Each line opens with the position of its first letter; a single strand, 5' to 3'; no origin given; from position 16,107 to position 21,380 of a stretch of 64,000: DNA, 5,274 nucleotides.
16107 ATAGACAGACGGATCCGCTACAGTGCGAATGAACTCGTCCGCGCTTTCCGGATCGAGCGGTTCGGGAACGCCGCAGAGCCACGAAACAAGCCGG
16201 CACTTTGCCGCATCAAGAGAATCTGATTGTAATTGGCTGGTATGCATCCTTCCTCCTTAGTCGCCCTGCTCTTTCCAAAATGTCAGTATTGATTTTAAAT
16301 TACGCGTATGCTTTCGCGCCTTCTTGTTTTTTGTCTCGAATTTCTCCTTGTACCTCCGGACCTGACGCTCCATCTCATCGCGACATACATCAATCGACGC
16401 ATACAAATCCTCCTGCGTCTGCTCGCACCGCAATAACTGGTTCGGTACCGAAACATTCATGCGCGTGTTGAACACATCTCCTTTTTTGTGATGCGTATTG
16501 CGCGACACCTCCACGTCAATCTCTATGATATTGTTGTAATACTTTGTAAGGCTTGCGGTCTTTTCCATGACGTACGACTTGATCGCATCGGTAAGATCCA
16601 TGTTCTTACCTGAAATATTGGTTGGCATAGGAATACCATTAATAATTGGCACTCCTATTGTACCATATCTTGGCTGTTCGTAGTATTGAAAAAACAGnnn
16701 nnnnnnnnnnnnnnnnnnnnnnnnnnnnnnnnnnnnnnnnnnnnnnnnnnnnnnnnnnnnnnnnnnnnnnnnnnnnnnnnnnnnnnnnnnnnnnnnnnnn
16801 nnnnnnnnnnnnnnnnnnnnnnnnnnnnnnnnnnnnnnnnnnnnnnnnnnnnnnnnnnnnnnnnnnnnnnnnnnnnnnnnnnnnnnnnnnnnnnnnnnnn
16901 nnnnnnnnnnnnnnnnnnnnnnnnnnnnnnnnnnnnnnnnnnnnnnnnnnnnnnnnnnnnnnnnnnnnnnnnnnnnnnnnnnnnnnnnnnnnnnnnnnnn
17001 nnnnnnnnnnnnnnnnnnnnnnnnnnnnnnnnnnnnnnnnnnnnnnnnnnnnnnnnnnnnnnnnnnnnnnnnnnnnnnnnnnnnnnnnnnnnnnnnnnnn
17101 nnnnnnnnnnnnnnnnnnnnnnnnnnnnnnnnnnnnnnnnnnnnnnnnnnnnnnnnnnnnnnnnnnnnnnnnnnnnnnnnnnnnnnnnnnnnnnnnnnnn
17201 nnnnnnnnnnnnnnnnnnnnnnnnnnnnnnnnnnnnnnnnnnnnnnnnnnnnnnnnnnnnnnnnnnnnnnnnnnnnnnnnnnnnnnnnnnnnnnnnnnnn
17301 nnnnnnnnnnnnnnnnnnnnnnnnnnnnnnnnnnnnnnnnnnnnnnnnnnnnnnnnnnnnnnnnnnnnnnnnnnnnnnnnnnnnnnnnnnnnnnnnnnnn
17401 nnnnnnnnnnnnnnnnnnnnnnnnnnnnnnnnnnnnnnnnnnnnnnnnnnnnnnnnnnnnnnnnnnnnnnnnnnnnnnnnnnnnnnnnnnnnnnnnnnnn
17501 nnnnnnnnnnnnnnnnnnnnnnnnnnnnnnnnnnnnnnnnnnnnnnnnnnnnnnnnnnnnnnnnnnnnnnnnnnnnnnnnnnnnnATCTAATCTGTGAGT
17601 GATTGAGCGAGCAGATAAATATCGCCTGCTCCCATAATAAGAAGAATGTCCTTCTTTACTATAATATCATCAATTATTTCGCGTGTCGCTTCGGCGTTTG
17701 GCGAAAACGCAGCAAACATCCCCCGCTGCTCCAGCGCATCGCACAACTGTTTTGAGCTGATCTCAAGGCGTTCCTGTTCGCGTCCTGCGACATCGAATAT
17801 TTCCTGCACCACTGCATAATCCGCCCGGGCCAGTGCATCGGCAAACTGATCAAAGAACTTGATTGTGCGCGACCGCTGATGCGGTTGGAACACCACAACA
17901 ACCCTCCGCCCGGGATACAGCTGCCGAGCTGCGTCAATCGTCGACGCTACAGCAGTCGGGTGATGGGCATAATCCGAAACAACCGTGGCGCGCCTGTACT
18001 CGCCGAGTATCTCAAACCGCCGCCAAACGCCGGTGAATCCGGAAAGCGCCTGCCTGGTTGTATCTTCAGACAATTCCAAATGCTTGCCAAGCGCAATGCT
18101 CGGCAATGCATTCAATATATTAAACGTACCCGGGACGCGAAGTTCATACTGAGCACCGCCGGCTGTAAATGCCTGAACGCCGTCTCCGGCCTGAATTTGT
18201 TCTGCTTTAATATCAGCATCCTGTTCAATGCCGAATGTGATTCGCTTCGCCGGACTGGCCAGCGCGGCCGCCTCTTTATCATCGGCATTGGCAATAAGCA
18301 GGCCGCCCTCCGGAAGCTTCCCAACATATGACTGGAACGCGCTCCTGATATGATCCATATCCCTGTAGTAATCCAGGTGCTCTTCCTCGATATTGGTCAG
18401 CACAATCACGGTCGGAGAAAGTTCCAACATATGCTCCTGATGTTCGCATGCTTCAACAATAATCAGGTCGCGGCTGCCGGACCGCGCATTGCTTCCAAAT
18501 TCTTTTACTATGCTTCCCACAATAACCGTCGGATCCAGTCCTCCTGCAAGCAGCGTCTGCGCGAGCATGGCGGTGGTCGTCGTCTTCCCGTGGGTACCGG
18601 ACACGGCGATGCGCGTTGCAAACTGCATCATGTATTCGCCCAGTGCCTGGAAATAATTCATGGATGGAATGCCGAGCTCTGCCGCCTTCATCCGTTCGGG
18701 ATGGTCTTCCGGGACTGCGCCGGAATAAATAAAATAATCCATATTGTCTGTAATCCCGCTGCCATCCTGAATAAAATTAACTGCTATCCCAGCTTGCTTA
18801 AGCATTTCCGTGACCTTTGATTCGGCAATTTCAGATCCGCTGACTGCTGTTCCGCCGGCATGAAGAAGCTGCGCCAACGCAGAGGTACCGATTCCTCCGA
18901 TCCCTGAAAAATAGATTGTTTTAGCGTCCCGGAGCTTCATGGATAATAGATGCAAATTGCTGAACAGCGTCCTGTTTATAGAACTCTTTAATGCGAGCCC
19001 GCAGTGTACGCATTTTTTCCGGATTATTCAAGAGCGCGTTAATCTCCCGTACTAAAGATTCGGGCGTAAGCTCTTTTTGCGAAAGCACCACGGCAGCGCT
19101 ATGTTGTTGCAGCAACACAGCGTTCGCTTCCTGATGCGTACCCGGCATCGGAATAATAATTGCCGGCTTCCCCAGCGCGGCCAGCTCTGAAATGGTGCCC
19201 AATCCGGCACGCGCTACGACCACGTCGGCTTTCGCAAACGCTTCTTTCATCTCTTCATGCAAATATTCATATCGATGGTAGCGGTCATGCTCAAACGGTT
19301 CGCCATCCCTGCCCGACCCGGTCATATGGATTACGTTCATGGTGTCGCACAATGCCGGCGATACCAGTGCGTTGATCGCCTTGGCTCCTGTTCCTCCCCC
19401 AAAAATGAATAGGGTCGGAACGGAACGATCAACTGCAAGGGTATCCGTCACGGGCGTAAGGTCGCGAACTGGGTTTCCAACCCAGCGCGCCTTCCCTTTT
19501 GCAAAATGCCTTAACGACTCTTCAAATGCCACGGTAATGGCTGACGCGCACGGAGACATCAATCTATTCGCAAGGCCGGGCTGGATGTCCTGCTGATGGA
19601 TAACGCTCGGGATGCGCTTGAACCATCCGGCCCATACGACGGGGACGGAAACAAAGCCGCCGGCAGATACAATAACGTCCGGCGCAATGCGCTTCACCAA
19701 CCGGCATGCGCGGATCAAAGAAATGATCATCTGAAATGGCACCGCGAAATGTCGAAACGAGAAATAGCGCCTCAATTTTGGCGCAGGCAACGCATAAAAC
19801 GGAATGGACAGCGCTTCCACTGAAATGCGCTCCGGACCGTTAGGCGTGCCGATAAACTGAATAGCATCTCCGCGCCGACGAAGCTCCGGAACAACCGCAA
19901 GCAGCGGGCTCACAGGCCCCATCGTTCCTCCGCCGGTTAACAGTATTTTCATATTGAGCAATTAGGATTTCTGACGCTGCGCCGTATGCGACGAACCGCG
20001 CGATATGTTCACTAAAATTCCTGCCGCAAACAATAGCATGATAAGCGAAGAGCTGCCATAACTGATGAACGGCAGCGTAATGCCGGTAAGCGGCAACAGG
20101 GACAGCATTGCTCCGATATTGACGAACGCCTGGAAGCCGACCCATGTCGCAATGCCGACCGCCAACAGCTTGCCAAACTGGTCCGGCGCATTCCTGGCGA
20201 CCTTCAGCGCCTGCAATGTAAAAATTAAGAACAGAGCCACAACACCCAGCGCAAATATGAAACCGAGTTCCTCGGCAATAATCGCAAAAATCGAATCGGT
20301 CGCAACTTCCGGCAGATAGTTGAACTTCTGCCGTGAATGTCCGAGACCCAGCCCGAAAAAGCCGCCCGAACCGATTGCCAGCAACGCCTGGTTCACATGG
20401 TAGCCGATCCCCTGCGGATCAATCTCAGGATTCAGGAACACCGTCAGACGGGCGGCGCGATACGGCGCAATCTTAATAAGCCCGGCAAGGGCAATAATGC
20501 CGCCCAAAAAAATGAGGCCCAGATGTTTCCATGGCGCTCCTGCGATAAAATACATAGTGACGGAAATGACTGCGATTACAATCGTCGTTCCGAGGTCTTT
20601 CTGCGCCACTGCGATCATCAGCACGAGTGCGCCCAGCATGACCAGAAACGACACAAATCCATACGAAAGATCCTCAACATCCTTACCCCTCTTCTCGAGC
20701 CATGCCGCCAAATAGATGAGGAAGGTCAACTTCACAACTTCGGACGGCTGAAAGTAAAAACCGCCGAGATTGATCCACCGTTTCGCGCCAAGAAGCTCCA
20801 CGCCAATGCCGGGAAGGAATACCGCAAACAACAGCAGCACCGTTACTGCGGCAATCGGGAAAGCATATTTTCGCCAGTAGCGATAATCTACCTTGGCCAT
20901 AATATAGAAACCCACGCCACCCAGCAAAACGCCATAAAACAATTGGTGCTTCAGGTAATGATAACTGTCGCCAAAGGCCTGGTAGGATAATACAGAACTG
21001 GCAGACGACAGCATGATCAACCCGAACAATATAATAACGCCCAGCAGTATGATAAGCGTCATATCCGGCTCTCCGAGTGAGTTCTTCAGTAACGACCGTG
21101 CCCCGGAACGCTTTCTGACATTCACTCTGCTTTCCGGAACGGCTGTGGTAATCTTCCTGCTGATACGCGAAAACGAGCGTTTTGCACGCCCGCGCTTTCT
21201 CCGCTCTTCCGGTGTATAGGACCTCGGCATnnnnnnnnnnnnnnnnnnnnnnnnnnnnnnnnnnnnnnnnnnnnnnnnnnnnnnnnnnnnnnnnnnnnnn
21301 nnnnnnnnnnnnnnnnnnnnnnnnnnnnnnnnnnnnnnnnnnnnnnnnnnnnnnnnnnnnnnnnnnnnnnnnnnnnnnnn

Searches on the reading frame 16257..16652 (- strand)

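Call 51: search_protein_families(library=pfam, proteins=[window:16257-16652:-])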
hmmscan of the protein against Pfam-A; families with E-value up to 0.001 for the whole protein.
window:16257-16652:- (131 aa): 1 family
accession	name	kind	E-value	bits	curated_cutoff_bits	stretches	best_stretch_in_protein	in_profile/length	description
PF02482.25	Ribosomal_S30AE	-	1.8e-24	86.7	23.7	1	12-104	2-86/88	Sigma 54 modulation protein / S30EA ribosomal protein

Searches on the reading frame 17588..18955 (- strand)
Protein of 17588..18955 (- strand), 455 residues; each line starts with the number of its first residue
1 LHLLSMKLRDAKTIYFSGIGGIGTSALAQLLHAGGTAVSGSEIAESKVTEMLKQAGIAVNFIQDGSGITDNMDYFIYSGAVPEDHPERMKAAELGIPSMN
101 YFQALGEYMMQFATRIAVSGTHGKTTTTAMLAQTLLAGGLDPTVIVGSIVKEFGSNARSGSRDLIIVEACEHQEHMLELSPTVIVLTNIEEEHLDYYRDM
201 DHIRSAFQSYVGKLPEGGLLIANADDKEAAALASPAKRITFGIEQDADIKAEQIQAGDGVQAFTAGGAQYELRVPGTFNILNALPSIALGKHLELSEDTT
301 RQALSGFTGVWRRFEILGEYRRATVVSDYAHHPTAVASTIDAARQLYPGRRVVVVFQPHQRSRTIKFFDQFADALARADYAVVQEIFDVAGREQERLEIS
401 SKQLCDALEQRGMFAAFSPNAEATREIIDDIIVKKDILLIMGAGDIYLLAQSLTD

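Call 6: search_protein_families(library=pfam, proteins=[window:17588-18955:-])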
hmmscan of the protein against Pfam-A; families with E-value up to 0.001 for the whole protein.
window:17588-18955:- (455 aa): 3 families
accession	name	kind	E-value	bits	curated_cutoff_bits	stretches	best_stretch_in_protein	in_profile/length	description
PF08245.18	Mur_ligase_M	-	1.6e-27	97.2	24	1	118-289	1-199/200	Mur ligase middle domain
PF02875.26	Mur_ligase_C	-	2.7e-20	73.9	28.4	1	312-444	1-127/127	Mur ligase, glutamate ligase domain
PF01225.30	Mur_ligase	-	2.3e-19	70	21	1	13-112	1-94/95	Mur ligase family, catalytic domain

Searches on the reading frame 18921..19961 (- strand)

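Call 6: search_protein_families(library=pfam, proteins=[window:18921-19961:-])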
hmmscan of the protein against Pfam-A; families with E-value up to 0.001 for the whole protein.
window:18921-19961:- (346 aa): 5 families
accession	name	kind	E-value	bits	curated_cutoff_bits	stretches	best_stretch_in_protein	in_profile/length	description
PF04101.22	Glyco_tran_28_C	-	3e-31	109.1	22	1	183-335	1-165/166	Glycosyltransferase family 28 C-terminal domain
PF03033.26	Glyco_transf_28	-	1.2e-29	103.6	26.2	1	6-142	1-137/139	Glycosyltransferase family 28 N-terminal domain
PF13579.12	Glyco_trans_4_4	-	1.7e-06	28.9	29.7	1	22-138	9-112/158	Glycosyl transferase 4-like domain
PF02350.25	Epimerase_2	-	0.00038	19.9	30.6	0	236-340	251-346/347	UDP-N-acetylglucosamine 2-epimerase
PF13439.12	Glyco_transf_4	-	0.00057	20.4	28.5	0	23-122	11-102/170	Glycosyltransferase Family 4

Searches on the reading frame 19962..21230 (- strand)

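Call 6: search_protein_families(library=pfam, proteins=[window:19962-21230:-])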
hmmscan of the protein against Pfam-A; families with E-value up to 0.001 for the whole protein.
window:19962-21230:- (422 aa): 1 family
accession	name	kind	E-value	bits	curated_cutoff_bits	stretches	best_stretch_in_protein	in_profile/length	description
PF01098.24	FTSW_RODA_SPOVE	-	8.2e-105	351.1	26.4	1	59-413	4-354/356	Cell cycle protein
